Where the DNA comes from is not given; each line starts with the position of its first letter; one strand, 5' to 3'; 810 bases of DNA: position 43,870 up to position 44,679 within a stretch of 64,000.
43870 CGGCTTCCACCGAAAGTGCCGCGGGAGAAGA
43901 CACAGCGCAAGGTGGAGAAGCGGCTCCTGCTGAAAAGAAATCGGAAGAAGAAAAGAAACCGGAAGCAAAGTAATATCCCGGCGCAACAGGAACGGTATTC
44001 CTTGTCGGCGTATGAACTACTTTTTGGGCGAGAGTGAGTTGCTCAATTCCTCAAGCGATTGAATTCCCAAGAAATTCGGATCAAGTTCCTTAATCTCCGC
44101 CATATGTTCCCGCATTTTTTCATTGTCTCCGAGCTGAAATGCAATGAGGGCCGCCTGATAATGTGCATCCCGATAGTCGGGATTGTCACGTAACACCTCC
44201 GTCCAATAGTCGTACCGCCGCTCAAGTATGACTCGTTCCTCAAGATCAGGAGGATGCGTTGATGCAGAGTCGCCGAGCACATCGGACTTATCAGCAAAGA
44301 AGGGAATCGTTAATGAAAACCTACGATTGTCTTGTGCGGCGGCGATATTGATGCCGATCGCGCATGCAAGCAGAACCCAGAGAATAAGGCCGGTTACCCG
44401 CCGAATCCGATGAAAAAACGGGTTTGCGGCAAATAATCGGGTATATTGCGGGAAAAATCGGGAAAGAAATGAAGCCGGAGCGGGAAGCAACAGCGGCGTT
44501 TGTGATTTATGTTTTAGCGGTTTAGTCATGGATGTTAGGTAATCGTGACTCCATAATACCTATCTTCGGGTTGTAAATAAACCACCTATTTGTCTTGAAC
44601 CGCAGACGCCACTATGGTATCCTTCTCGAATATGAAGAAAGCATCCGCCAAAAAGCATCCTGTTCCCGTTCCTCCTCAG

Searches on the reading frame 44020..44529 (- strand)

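Call 85: search_protein_families(library=pfam, proteins=[window:44020-44529:-], max_evalue=0.001)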
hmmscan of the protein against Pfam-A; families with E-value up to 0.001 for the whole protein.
window:44020-44529:- (170 aa): 1 family
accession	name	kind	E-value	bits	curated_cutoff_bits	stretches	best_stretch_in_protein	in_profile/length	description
PF13432.12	TPR_16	-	0.0001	23.1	32.7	0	108-151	19-62/65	Tetratricopeptide repeat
